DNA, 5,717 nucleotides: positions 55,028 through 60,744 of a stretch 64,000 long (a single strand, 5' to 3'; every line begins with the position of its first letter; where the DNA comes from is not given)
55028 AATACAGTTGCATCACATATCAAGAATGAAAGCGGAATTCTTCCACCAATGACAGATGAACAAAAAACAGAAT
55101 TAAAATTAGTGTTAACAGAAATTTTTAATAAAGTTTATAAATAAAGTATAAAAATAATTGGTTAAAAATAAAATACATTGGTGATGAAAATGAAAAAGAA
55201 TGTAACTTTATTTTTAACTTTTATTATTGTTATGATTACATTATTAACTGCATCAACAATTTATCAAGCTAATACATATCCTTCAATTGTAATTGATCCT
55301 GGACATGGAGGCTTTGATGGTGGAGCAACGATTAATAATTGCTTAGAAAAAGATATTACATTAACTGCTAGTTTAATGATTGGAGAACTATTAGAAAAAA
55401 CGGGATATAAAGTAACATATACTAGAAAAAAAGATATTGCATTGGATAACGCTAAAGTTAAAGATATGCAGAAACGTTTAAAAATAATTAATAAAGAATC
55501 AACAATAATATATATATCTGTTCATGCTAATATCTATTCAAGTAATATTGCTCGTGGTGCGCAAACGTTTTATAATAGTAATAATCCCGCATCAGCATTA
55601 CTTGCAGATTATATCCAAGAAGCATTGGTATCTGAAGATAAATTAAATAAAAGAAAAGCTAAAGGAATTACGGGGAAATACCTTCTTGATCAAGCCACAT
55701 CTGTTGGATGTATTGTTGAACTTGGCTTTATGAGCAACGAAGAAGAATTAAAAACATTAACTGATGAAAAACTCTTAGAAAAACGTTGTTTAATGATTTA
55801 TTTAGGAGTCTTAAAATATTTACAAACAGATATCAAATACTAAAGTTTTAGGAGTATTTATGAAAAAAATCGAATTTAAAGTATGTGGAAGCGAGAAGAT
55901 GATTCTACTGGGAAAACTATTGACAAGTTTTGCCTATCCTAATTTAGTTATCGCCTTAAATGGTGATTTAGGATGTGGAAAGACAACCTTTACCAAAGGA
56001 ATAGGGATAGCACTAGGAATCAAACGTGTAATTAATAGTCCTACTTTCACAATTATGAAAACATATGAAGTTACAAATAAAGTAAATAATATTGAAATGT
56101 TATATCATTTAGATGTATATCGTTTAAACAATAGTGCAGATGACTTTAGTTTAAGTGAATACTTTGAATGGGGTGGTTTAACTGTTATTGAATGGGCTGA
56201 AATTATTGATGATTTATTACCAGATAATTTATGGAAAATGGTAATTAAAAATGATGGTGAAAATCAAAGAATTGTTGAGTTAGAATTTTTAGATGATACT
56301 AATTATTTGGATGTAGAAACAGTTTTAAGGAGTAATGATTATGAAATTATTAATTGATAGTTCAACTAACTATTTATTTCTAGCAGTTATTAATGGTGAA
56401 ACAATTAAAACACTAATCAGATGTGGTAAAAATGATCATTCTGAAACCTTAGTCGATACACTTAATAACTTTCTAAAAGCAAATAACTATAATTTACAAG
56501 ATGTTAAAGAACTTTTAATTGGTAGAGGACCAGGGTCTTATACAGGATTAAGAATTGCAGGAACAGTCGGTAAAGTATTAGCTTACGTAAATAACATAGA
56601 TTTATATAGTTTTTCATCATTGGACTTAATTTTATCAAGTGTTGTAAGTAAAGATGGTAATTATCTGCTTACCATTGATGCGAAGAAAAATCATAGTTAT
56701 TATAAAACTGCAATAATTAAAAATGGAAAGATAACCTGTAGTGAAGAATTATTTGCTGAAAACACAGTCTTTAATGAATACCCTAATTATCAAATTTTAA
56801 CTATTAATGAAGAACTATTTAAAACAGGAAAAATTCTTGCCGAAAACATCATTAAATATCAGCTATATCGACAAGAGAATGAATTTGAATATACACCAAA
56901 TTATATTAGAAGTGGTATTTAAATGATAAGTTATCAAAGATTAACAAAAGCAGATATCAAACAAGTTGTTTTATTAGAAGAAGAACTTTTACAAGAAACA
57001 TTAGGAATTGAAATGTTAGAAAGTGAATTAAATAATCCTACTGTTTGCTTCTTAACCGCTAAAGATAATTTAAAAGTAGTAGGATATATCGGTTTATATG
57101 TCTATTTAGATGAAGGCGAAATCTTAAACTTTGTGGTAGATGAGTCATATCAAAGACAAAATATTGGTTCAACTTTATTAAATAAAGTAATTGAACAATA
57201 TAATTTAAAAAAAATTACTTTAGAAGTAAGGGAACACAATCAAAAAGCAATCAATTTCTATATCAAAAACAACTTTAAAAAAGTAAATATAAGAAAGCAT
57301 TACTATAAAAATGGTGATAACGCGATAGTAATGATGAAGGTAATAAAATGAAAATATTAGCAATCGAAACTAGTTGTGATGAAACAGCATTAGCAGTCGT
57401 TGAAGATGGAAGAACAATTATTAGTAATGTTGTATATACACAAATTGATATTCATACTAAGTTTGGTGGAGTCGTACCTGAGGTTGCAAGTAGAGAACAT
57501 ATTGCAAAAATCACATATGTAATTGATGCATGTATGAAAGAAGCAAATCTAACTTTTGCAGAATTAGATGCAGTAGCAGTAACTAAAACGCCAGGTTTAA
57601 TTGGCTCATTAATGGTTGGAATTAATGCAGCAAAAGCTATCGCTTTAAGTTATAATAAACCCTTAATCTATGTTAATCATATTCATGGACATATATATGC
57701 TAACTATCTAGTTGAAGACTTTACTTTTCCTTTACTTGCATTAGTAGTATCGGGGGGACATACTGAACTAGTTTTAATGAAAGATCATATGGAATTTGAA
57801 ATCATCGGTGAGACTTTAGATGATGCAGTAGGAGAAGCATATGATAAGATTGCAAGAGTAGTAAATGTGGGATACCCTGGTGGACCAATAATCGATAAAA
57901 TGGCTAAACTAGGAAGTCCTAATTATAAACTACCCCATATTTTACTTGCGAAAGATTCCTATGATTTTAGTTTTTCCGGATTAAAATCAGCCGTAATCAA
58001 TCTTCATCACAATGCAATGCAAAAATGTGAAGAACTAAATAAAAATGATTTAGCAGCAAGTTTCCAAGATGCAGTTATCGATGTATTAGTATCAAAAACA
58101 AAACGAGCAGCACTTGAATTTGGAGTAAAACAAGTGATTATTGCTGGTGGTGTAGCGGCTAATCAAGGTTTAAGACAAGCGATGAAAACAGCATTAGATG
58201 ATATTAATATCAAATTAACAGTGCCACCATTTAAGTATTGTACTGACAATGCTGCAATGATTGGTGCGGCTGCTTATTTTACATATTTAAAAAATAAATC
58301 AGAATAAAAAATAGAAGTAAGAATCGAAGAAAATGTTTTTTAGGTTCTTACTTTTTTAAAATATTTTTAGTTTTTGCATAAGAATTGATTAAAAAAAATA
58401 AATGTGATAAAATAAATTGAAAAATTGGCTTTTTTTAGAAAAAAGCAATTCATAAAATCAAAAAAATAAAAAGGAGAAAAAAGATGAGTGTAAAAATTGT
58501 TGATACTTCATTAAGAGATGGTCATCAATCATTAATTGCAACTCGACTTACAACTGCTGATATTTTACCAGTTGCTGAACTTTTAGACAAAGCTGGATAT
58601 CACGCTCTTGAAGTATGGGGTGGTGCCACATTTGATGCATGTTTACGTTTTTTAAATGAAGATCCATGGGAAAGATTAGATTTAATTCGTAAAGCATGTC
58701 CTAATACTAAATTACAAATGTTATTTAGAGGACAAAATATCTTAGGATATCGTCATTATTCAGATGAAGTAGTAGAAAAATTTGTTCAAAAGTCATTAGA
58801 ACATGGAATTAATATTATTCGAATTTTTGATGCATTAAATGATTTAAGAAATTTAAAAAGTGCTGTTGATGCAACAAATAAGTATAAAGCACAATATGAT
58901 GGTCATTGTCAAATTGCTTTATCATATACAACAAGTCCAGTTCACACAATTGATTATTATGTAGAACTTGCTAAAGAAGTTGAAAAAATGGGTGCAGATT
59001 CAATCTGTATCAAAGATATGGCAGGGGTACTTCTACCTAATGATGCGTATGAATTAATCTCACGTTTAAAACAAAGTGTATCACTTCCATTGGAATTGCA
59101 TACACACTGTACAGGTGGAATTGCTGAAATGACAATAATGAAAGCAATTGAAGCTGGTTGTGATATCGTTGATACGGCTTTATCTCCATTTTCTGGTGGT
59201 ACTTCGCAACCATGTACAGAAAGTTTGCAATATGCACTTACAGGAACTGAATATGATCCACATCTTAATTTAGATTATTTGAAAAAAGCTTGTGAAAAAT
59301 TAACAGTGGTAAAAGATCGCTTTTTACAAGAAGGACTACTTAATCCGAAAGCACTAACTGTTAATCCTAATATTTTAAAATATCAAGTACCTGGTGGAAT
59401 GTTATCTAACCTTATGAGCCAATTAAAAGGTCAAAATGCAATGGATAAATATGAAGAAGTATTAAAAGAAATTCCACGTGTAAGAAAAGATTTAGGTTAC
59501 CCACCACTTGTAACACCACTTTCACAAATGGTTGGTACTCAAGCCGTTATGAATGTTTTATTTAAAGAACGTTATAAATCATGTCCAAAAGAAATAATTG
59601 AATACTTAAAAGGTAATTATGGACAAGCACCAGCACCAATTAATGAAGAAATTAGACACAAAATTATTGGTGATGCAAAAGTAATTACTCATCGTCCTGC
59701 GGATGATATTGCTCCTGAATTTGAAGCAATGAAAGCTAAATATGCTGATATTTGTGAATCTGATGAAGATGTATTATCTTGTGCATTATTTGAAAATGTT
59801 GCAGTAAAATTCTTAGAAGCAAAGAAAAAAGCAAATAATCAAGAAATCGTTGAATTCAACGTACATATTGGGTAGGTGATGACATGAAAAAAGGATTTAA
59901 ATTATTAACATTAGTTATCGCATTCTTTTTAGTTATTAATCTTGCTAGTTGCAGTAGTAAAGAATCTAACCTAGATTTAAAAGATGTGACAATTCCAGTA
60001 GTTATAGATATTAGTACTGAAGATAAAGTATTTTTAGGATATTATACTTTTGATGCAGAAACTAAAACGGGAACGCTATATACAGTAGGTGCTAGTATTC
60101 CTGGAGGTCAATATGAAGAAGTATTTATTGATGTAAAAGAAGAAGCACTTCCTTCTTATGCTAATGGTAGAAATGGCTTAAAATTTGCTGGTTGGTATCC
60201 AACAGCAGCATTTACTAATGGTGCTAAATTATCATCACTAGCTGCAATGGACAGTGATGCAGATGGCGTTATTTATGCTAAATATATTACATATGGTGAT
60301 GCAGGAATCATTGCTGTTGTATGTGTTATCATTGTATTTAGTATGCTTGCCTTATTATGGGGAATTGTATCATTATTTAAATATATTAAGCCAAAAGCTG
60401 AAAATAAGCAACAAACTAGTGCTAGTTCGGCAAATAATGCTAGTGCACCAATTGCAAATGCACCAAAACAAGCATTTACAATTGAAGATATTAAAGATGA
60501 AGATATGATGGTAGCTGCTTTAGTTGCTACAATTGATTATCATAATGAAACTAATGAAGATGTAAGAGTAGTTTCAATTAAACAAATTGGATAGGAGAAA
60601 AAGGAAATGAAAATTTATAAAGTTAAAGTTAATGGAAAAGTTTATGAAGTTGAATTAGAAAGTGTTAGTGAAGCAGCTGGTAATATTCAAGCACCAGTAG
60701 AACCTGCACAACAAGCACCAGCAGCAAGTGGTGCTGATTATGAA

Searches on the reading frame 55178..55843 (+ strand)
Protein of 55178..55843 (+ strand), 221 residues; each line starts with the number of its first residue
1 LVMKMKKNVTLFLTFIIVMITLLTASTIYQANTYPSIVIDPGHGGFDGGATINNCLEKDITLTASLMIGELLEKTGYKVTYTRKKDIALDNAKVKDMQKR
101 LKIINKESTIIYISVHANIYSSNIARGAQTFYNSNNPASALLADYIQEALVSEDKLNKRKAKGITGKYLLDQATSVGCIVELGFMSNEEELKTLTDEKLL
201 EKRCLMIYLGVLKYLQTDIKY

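Call 33: search_protein_families(library=pfam, proteins=[window:55178-55843:+], max_evalue=0.000001)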
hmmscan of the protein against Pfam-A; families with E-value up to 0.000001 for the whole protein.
window:55178-55843:+ (221 aa): 1 family
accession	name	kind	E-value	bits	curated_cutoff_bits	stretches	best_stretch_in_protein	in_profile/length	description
PF01520.23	Amidase_3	-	4.3e-38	131.5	27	1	37-211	1-172/174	N-acetylmuramoyl-L-alanine amidase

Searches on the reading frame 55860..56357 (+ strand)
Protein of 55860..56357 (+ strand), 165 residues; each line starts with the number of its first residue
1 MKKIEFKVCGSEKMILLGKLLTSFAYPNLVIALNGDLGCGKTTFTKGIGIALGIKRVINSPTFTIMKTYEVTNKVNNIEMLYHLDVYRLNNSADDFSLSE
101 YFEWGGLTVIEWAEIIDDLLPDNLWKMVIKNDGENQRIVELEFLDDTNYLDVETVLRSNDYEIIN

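Call 33: search_protein_families(library=pfam, proteins=[window:55860-56357:+], max_evalue=0.000001)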
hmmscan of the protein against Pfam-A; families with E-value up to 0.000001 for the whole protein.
window:55860-56357:+ (165 aa): 1 family
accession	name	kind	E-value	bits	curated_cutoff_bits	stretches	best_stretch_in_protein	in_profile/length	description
PF02367.23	TsaE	-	7.6e-33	113.6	26.6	1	12-137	5-126/128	Threonylcarbamoyl adenosine biosynthesis protein TsaE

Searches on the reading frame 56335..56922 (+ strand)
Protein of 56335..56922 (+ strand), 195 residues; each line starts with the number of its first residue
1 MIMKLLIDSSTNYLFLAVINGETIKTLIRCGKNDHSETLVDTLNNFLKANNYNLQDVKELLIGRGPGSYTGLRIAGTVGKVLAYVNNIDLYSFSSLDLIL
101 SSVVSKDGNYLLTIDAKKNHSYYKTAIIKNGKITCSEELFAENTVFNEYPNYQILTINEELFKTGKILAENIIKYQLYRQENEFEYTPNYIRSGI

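Call 33: search_protein_families(library=pfam, proteins=[window:56335-56922:+], max_evalue=0.000001)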
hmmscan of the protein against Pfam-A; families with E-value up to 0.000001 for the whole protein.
window:56335-56922:+ (195 aa): 1 family
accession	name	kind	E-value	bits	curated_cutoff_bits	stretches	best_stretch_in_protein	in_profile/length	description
PF00814.31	TsaD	-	7.4e-15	55.8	24.8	1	33-124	27-121/264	tRNA N6-adenosine threonylcarbamoyltransferase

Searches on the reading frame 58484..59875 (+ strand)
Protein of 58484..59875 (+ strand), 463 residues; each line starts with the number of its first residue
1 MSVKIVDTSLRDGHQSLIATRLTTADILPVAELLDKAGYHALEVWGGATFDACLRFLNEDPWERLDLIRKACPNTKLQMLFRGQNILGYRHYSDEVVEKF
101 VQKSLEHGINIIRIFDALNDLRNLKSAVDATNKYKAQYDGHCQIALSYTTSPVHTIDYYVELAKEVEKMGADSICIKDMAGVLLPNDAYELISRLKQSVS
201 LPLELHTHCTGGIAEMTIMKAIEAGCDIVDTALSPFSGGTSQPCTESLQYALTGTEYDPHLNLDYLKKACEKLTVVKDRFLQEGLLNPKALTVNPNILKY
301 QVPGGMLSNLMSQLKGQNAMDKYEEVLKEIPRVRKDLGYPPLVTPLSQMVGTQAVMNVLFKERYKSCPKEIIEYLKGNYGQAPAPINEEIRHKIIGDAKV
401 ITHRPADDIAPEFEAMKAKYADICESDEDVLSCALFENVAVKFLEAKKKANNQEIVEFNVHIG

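Call 33: search_protein_families(library=pfam, proteins=[window:58484-59875:+], max_evalue=0.000001)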
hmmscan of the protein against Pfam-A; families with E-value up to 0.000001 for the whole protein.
window:58484-59875:+ (463 aa): 2 families
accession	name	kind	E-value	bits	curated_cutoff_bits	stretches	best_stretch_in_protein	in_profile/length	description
PF02436.23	PYC_OADA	-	6.2e-56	189.8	27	1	297-454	1-171/201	Conserved carboxylase domain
PF00682.25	HMGL-like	-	1.5e-22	80.7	29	1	137-268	128-255/260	HMGL-like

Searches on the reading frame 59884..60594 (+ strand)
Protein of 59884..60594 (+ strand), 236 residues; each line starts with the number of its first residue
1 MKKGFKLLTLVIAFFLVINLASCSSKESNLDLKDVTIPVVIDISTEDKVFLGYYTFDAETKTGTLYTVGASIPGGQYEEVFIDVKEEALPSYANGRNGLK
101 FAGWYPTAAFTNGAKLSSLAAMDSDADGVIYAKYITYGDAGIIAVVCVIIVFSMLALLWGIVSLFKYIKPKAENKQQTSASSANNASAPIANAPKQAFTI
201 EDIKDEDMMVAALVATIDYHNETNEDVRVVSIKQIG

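Call 33: search_protein_families(library=pfam, proteins=[window:59884-60594:+], max_evalue=0.000001)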
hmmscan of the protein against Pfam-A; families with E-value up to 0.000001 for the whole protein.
window:59884-60594:+ (236 aa): 1 family
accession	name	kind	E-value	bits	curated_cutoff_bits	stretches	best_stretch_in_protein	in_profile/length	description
PF04277.18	OAD_gamma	-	2e-10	41.7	27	1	139-220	2-75/76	Oxaloacetate decarboxylase, gamma chain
